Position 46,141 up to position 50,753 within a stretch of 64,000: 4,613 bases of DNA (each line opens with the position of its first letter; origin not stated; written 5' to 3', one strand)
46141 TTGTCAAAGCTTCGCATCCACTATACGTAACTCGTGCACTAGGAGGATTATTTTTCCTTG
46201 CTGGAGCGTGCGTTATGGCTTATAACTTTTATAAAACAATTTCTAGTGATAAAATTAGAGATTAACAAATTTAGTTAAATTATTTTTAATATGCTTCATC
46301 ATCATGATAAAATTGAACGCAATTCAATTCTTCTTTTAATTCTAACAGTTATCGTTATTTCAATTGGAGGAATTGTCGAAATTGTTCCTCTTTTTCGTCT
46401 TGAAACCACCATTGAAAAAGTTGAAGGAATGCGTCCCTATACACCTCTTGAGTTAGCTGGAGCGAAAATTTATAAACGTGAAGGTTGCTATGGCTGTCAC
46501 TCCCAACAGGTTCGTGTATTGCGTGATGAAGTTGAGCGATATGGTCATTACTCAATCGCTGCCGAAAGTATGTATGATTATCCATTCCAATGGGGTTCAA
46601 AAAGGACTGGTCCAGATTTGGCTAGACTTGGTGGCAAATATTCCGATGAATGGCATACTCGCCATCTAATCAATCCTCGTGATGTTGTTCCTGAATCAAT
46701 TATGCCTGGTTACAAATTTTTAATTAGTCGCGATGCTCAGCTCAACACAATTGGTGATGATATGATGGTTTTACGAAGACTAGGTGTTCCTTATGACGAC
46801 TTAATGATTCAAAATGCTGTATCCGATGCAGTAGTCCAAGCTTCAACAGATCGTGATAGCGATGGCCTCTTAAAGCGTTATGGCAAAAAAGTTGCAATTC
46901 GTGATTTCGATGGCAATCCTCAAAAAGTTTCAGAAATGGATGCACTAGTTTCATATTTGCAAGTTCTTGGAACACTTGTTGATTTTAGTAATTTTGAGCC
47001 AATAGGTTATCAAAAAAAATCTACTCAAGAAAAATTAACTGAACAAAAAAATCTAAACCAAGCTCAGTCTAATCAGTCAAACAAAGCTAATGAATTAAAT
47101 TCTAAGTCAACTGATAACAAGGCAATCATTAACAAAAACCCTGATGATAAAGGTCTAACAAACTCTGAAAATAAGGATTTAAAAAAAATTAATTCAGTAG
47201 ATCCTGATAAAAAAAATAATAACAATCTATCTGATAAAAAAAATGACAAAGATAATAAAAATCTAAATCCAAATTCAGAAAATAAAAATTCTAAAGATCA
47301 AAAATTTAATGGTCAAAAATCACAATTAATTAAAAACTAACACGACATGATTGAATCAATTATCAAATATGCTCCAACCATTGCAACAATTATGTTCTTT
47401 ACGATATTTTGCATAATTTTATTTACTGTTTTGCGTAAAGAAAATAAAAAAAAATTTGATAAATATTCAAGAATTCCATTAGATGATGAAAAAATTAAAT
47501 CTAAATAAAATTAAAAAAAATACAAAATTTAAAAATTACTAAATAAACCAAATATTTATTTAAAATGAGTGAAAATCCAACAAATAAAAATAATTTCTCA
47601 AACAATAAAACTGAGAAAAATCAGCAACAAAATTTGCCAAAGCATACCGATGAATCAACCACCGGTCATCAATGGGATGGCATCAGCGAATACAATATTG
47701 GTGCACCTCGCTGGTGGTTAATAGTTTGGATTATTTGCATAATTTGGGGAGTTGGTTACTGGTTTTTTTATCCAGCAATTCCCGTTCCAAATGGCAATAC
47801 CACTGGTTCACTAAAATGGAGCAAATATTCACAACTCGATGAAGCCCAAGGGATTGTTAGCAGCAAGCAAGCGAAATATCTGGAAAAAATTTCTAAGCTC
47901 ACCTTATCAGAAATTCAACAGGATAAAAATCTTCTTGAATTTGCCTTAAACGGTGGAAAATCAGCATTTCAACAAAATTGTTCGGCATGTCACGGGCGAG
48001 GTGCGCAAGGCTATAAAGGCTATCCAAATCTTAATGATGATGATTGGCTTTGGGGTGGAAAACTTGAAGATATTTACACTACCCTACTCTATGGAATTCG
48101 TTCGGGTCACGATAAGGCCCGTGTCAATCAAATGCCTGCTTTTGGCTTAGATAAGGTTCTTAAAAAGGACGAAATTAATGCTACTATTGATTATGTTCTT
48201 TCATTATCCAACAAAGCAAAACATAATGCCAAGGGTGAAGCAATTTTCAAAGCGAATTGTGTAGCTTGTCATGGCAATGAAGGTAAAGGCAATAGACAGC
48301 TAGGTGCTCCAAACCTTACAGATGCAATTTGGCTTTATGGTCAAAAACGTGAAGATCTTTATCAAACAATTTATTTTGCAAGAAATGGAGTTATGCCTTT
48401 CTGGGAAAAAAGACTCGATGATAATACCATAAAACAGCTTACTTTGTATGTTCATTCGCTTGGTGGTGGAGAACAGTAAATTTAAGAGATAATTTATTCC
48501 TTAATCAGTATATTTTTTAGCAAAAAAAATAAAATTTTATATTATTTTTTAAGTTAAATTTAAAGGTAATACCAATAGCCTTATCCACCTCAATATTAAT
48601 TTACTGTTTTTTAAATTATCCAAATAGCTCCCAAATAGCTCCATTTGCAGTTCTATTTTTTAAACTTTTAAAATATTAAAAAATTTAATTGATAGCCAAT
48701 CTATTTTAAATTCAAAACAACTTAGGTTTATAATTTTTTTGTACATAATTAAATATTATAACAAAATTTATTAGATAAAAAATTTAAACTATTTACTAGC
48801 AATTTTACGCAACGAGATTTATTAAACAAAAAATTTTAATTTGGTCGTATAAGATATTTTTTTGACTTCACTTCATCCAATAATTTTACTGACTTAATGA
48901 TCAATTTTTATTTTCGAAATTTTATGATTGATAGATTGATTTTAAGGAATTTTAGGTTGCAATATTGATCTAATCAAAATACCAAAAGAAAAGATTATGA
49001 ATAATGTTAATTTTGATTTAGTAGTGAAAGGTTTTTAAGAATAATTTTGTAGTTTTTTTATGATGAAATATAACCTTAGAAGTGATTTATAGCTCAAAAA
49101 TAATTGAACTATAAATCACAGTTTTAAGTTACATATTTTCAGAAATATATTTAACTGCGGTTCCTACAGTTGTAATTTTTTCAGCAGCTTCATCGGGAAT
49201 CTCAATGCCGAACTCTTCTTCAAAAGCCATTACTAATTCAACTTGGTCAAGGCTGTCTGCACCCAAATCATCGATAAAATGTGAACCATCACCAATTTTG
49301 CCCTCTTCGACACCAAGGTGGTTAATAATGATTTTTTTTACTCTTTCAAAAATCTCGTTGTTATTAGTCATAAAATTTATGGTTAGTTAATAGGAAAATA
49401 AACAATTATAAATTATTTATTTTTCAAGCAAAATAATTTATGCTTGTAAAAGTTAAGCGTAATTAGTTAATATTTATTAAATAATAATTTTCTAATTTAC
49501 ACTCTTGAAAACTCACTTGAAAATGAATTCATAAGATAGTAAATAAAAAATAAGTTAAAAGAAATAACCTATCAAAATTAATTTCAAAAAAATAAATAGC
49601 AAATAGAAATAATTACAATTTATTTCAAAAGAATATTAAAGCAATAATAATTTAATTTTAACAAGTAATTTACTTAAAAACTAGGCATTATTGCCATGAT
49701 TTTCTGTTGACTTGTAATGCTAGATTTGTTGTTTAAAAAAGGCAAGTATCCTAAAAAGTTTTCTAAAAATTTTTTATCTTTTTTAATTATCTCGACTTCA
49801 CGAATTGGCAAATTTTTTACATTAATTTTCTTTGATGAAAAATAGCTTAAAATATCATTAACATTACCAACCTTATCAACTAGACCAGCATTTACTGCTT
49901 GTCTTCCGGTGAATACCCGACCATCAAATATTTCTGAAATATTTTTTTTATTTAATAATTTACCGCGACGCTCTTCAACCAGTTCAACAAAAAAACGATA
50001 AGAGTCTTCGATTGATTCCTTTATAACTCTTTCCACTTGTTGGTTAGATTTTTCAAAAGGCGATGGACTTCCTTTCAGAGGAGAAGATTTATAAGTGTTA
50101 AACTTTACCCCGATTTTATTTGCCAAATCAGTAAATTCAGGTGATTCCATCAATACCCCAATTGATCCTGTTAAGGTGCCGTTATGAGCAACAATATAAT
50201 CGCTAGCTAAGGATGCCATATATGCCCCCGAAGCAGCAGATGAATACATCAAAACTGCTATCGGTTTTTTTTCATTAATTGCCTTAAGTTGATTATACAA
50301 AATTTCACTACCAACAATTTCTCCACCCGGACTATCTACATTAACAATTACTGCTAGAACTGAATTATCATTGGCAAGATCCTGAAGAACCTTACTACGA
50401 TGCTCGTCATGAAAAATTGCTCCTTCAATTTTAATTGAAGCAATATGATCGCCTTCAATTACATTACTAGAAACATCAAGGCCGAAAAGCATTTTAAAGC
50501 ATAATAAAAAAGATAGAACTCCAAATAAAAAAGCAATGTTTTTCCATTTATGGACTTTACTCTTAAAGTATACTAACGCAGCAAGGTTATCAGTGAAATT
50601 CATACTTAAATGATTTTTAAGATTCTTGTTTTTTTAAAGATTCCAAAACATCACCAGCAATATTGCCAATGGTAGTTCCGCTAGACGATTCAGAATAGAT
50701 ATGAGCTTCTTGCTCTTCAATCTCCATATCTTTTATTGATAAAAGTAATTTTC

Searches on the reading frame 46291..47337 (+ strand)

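Call 44: search_protein_families(library=pfam, proteins=[window:46291-47337:+], max_evalue=0.001)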
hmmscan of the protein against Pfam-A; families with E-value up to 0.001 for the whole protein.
window:46291-47337:+ (349 aa): 1 family
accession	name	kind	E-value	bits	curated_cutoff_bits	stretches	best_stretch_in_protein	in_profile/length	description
PF02433.20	FixO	-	2.3e-89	299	29.6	1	5-230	1-219/219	Cytochrome C oxidase, mono-heme subunit/FixO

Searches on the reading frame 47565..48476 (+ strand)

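Call 44: search_protein_families(library=pfam, proteins=[window:47565-48476:+], max_evalue=0.001)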
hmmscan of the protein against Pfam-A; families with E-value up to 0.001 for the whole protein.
window:47565-48476:+ (304 aa): 4 families
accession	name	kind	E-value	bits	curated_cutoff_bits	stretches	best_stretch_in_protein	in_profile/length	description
PF13442.11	Cytochrome_CBB3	-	3.1e-25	88.7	27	2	129-211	4-68/68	Cytochrome C oxidase, cbb3-type, subunit III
PF00034.26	Cytochrom_C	-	1.3e-20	74.9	21.3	2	131-215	4-90/90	Cytochrome c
PF14715.11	FixP_N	-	4.5e-18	65.1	24.9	1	30-74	2-46/48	N-terminal domain of cytochrome oxidase-cbb3, FixP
PF14495.11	Cytochrom_C550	-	0.0002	21.5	27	0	110-147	8-45/136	Cytochrome c-550 domain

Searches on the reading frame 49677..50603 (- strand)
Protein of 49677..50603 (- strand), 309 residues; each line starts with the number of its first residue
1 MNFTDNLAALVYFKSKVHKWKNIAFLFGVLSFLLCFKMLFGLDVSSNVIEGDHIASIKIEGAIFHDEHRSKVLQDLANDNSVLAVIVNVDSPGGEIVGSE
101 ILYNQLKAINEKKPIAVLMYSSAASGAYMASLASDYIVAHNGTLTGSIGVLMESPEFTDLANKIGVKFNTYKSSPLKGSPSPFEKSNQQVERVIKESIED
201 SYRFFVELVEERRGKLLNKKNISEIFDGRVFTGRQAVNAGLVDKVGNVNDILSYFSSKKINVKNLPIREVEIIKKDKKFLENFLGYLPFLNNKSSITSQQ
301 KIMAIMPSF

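Call 44: search_protein_families(library=pfam, proteins=[window:49677-50603:-], max_evalue=0.001)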
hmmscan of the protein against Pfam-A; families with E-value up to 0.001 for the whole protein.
window:49677-50603:- (309 aa): 2 families
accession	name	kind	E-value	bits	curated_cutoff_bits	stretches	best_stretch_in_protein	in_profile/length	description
PF01343.23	Peptidase_S49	-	4.3e-34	118.1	24.9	1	110-253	4-145/154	Peptidase family S49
PF25145.1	NfeD1b_N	-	0.00068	19.7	40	0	77-151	26-98/189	NfeD1b, N-terminal domain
